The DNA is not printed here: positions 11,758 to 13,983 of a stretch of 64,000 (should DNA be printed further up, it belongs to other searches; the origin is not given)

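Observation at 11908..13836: Unusual fusion of a GT9 heptosyltransferase-family domain with a sulfotransferase domain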

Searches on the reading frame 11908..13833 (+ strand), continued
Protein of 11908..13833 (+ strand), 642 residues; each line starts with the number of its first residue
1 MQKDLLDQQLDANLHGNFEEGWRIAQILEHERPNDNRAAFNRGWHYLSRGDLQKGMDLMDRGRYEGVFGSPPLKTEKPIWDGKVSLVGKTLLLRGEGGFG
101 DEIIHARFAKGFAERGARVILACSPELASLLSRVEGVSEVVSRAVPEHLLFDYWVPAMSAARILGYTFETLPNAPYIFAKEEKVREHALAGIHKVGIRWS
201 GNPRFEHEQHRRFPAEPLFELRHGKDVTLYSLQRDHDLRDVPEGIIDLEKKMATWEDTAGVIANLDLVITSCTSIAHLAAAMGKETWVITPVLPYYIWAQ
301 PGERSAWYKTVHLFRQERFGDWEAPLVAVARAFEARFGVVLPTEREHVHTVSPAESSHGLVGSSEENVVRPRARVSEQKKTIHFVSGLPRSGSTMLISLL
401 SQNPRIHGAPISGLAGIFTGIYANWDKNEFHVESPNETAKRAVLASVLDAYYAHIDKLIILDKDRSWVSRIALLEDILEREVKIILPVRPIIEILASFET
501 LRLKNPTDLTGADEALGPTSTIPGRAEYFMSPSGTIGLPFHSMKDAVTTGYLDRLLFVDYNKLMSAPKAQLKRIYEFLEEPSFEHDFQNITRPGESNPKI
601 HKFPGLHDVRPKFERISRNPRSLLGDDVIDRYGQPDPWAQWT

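Call 61: search_protein_families(library=pfam, proteins=[L099:9483-10241:-, L099:10241-10597:-, L099:11781-12530:-, L099:12530-13078:-, L099:8175-8888:+, L099:8891-9487:+, L099:13256-13996:+, L099:14004-14729:+, L099:14732-15559:+, L099:1058-1432:+], max_evalue=0.01)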
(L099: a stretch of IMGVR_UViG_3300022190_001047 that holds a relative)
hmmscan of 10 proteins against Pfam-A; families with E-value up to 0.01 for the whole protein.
L099:9483-10241:- (252 aa): 4 families
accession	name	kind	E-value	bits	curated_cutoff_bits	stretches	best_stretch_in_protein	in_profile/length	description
PF01370.27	Epimerase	-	1.3e-23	84.1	20.9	1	1-181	1-221/240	NAD dependent epimerase/dehydratase family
PF16363.11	GDP_Man_Dehyd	-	1.8e-09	38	27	1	36-208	72-262/332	GDP-mannose 4,6 dehydratase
PF07993.18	NAD_binding_4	-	0.0025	17.5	20.1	0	38-100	87-150/258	Male sterility protein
PF04321.23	RmlD_sub_bind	-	0.0058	16.2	27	0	2-244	4-259/287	RmlD substrate binding domain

L099:10241-10597:- (118 aa): 6 families
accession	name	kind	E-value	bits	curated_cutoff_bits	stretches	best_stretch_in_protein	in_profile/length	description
PF07883.17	Cupin_2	-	1.8e-06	28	27.2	1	27-92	2-60/70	Cupin domain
PF00190.28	Cupin_1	-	0.00024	21.2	22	1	29-74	39-85/151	Cupin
PF01050.24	MannoseP_isomer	-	0.00025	21.6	23.6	1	6-95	11-104/116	Mannose-6-phosphate isomerase C-terminal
PF07385.18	Lyx_isomer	-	0.00089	19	20.8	1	20-68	84-133/222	D-lyxose isomerase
PF12973.13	Cupin_7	-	0.0033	17.7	27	1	27-58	37-67/105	ChrR Cupin-like domain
PF14667.12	Polysacc_synt_C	-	0.0056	17.2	28.7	1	33-73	28-68/111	Polysaccharide biosynthesis C-terminal domain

L099:11781-12530:- (249 aa): 0 families

L099:12530-13078:- (182 aa): 1 family
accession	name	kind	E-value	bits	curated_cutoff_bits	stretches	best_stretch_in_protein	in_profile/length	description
PF20043.4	DUF6445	-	1.2e-13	52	24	1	4-129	17-152/224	Family of unknown function (DUF6445)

L099:8175-8888:+ (238 aa): 1 family
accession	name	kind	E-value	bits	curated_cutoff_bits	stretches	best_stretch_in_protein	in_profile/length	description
PF01755.23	Glyco_transf_25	-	9.1e-11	42.4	24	1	39-185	18-187/199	Glycosyltransferase family 25 (LPS biosynthesis protein)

L099:8891-9487:+ (199 aa): 2 families
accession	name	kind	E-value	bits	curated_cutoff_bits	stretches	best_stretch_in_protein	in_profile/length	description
PF08241.18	Methyltransf_11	-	0.0025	18.9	21.2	1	35-80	47-88/95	Methyltransferase domain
PF03484.21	B5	-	0.0074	16.9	28.6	0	67-97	20-52/67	tRNA synthetase B5 domain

L099:13256-13996:+ (247 aa): 1 family
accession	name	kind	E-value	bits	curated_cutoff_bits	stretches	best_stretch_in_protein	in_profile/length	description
PF19147.5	DUF5829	-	0.0013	18.9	33.8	1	166-210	4-48/265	Family of unknown function (DUF5829)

L099:14004-14729:+ (242 aa): 1 family
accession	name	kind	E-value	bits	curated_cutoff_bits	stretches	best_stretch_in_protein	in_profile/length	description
PF11649.13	T4_neck-protein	-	1.4e-36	126.8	25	1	4-182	31-207/278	Virus neck protein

L099:14732-15559:+ (276 aa): 1 family
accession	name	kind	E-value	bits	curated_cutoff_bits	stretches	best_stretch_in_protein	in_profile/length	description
PF16724.11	T4-gp15_tss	-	3.1e-77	259.5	25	1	6-226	2-217/245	T4-like virus Myoviridae tail sheath stabiliser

L099:1058-1432:+ (125 aa): 0 families

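Call 62: search_protein_families(library=ncbifam, proteins=[L099:10593-11744:-, L118:6943-7779:+, L099:9483-10241:-, L141:7081-7875:+, L099:10241-10597:-, L004:13300-14109:+, L099:11781-12530:-, L099:12530-13078:-], max_evalue=0.01)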
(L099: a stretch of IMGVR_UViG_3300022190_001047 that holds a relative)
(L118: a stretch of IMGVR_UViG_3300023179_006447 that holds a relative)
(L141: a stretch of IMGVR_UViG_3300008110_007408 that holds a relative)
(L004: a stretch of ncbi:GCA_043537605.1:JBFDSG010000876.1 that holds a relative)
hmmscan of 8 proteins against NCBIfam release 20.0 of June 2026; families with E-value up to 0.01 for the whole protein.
L099:10593-11744:- (383 aa): 25 families
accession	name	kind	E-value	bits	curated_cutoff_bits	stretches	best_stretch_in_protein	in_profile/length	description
NF008454.0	PRK11316.1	equivalog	7.9e-87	291.8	521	4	253-382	338-472/475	bifunctional D-glycero-beta-D-manno-heptose-7-phosphate kinase/D-glycero-beta-D-manno-heptose 1-phosphate adenylyltransferase HldE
TIGR02199.1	rfaE_dom_II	equivalog_domain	3.6e-54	182.5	181.5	1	250-382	6-143/144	D-glycero-beta-D-manno-heptose 1-phosphate adenylyltransferase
TIGR02198.1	rfaE_dom_I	equivalog_domain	1e-44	153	345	3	58-165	93-203/315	D-glycero-beta-D-manno-heptose-7-phosphate kinase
TIGR00125.1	cyt_tran_rel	domain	1.2e-19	70.2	27.7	1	257-324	1-65/65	adenylyltransferase/cytidyltransferase family protein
TIGR01518.1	g3p_cytidyltrns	equivalog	4.8e-19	68.7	165.4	1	258-379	1-123/125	glycerol-3-phosphate cytidylyltransferase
TIGR03168.1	1-PFK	subfamily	1e-10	41.1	216.4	1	184-255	226-297/305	hexose kinase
TIGR03828.1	pfkB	equivalog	3.7e-10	39.3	292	1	184-255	226-297/305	1-phosphofructokinase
NF001985.0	PRK00777.1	subfamily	1.4e-09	38.2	104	1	261-317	10-64/157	pantetheine-phosphate adenylyltransferase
TIGR02152.1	D_ribokin_bact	equivalog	2.4e-08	33.7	299.65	1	190-245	231-286/298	ribokinase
NF041320.1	pfkB_Halo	equivalog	4.7e-08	32.8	400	1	183-256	220-293/302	1-phosphofructokinase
NF007321.0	PRK09813.1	equivalog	1.2e-07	31.5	247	1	192-245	207-260/261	fructoselysine 6-kinase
TIGR04382.1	myo_inos_iolC_N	equivalog_domain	1.1e-06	28.2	300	1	187-237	237-287/309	5-dehydro-2-deoxygluconokinase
NF002250.0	PRK01170.1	subfamily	2.3e-06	27.3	489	1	257-326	2-70/322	bifunctional pantetheine-phosphate adenylyltransferase/NTP phosphatase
NF041134.1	R1P_kin_Thcocales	equivalog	7.1e-06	25.6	500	1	178-253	199-278/291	ADP-dependent ribose-1-phosphate kinase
NF040938.1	KDG_KDGal_kin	equivalog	9.8e-06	24.9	400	1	183-244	227-288/305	bifunctional 2-dehydro-3-deoxygluconokinase/2-dehydro-3-deoxygalactonokinase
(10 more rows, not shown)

L118:6943-7779:+ (279 aa): 8 families
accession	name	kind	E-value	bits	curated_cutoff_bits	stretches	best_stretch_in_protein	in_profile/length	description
NF002243.0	PRK01153.1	subfamily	2.1e-06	27.5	127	1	172-227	5-61/175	nicotinamide-nucleotide adenylyltransferase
TIGR01527.1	arch_NMN_Atrans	equivalog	4.9e-06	26.2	181.2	1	172-240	4-73/167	nicotinamide-nucleotide adenylyltransferase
NF003786.0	PRK05379.1-2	equivalog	1.3e-05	24.6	397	1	169-225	16-73/354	bifunctional nicotinamide-nucleotide adenylyltransferase/Nudix hydroxylase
NF004041.0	PRK05541.1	subfamily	0.00038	20.5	127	1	4-82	10-71/176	adenylyl-sulfate kinase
NF003791.0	PRK05379.2-3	equivalog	0.00067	18.9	409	1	170-238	8-77/340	bifunctional nicotinamide-nucleotide adenylyltransferase/Nudix hydroxylase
TIGR00455.1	apsK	equivalog_domain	0.0021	17.7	138.7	0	37-106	37-109/184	adenylyl-sulfate kinase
NF003785.0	PRK05379.1-1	equivalog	0.0049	16.1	418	1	172-227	7-63/347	bifunctional nicotinamide-nucleotide adenylyltransferase/Nudix hydroxylase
NF001985.0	PRK00777.1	subfamily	0.0075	16.3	104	0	169-200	6-37/157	pantetheine-phosphate adenylyltransferase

L099:9483-10241:- (252 aa): 9 families
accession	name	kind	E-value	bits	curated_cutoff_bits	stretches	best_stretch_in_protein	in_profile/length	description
TIGR02197.1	heptose_epim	equivalog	2.4e-60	204.4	274.6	1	38-240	65-290/316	ADP-glyceromanno-heptose 6-epimerase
NF008360.0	PRK11150.1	equivalog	2.3e-46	158.4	452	1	39-238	68-281/310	ADP-glyceromanno-heptose 6-epimerase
NF047837.1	UDPAcbARedWbcJ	equivalog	9.1e-07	28.1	500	1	1-179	3-178/372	UDP-2-acetamido-2,6-beta-L-arabino-hexul-4-ose reductase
TIGR01179.1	galE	equivalog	2.1e-06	26.8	262.3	1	60-217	93-280/332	UDP-glucose 4-epimerase GalE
TIGR04180.1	EDH_00030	hypoth_equivalog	6.4e-06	25.4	475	1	100-219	144-263/297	NAD-dependent 4,6-dehydratase LegB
TIGR01181.1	dTDP_gluc_dehyt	equivalog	6.5e-05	22.2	365.1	1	97-234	147-283/321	dTDP-glucose 4,6-dehydratase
NF043036.1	ErythonDh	equivalog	7.5e-05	22.1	325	0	21-93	56-131/321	D-erythronate dehydrogenase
NF011728.1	PRK15181.1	equivalog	0.0024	17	760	1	96-179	160-243/348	Vi polysaccharide biosynthesis UDP-N-acetylglucosaminuronic acid C-4 epimerase TviC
TIGR01777.1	yfcH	hypoth_equivalog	0.0034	17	207.35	0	1-19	1-19/292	TIGR01777 family oxidoreductase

L141:7081-7875:+ (265 aa): 15 families
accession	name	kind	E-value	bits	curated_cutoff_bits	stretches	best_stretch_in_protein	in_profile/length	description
TIGR02197.1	heptose_epim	equivalog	1.5e-65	221.4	274.6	2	37-258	63-293/316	ADP-glyceromanno-heptose 6-epimerase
NF008360.0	PRK11150.1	equivalog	5.4e-52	176.9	452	1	37-257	65-285/310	ADP-glyceromanno-heptose 6-epimerase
TIGR01179.1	galE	equivalog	4.2e-23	81.7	262.3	1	40-231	70-279/332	UDP-glucose 4-epimerase GalE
NF011728.1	PRK15181.1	equivalog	9.8e-11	41.2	760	1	40-219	90-274/348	Vi polysaccharide biosynthesis UDP-N-acetylglucosaminuronic acid C-4 epimerase TviC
TIGR01181.1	dTDP_gluc_dehyt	equivalog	1.5e-10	40.7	365.1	1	35-224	68-258/321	dTDP-glucose 4,6-dehydratase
NF043036.1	ErythonDh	equivalog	1.3e-09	37.7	325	1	40-118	74-157/321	D-erythronate dehydrogenase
NF007956.0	PRK10675.1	subfamily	1.9e-09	37.1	394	1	40-231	73-284/338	UDP-glucose 4-epimerase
TIGR04180.1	EDH_00030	hypoth_equivalog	3.8e-07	29.5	475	1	38-232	68-261/297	NAD-dependent 4,6-dehydratase LegB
NF047837.1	UDPAcbARedWbcJ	equivalog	1.7e-06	27.2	500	1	1-199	1-185/372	UDP-2-acetamido-2,6-beta-L-arabino-hexul-4-ose reductase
TIGR03466.1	HpnA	hypoth_equivalog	2.2e-06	26.8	367.65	0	38-123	62-154/327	hopanoid-associated sugar epimerase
TIGR01746.1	Thioester-redct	subfamily_domain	6.6e-05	22.3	213.35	1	40-211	88-264/371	thioester reductase domain-containing protein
NF008872.0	PRK11908.1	equivalog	0.00012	21.2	294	1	28-220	58-264/349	bifunctional UDP-4-keto-pentose/UDP-xylose synthase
NF047922.1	GDPFucSynFcl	equivalog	0.00044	19.8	500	0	165-227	191-253/308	GDP-L-fucose synthase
TIGR01214.1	rmlD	equivalog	0.0025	16.9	224.05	1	2-176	1-178/285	dTDP-4-dehydrorhamnose reductase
NF005754.0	PRK07578.1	equivalog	0.0031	17.4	167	1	1-29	1-29/200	short chain dehydrogenase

L099:10241-10597:- (118 aa): 3 families
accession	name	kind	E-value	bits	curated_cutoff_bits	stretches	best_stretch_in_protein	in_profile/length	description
TIGR04366.1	cupin_WbuC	subfamily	0.00026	20.9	42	1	29-97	40-111/132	WbuC family cupin fold metalloprotein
TIGR01479.1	GMP_PMI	equivalog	0.00038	19.4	372.95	1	6-59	358-411/467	mannose-1-phosphate guanylyltransferase/mannose-6-phosphate isomerase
NF051472.1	LyManIsomGneg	equivalog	0.0032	17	350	1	20-66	84-131/227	D-lyxose/D-mannose isomerase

L004:13300-14109:+ (270 aa): 10 families
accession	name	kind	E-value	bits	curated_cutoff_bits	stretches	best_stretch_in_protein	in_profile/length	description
NF004041.0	PRK05541.1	subfamily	1e-06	28.9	127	1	1-92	13-91/176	adenylyl-sulfate kinase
NF002243.0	PRK01153.1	subfamily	1.3e-06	28.1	127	1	164-219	5-61/175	nicotinamide-nucleotide adenylyltransferase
TIGR01527.1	arch_NMN_Atrans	equivalog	9.7e-06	25.2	181.2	1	164-232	4-73/167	nicotinamide-nucleotide adenylyltransferase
NF003786.0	PRK05379.1-2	equivalog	3.4e-05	23.2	397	1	161-246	16-99/354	bifunctional nicotinamide-nucleotide adenylyltransferase/Nudix hydroxylase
TIGR00455.1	apsK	equivalog_domain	0.00012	21.8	138.7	1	2-99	25-110/184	adenylyl-sulfate kinase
NF003785.0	PRK05379.1-1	equivalog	0.00013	21.3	418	1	164-219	7-63/347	bifunctional nicotinamide-nucleotide adenylyltransferase/Nudix hydroxylase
NF004040.0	PRK05537.1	equivalog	0.00031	19.3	669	1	2-98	403-488/572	bifunctional sulfate adenylyltransferase/adenylylsulfate kinase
NF006746.0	PRK09270.1-5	subfamily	0.00035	19.6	250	1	2-38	28-61/210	nucleoside/nucleotide kinase family protein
NF003791.0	PRK05379.2-3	equivalog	0.0037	16.5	409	1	164-225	10-72/340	bifunctional nicotinamide-nucleotide adenylyltransferase/Nudix hydroxylase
NF002059.0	PRK00889.1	subfamily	0.0051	16.5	244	0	2-26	12-36/177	adenylyl-sulfate kinase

L099:11781-12530:- (249 aa): 0 families

L099:12530-13078:- (182 aa): 0 families

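Call 80: list_cluster_members(proteins=[P0001, P0002, P0116, P0054])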
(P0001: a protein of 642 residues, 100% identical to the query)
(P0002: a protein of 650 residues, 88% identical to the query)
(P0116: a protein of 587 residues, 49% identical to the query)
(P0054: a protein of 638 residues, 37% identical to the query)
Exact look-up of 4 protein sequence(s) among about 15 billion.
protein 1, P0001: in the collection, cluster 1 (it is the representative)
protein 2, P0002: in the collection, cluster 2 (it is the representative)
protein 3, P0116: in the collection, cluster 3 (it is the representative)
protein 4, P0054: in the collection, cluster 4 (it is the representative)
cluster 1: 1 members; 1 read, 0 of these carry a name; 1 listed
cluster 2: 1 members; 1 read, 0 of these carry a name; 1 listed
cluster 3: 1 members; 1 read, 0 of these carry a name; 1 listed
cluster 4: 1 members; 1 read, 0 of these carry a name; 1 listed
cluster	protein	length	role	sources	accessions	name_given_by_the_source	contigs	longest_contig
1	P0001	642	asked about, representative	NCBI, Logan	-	-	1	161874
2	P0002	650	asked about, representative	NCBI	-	-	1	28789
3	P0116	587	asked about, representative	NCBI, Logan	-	-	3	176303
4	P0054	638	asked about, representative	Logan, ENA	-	-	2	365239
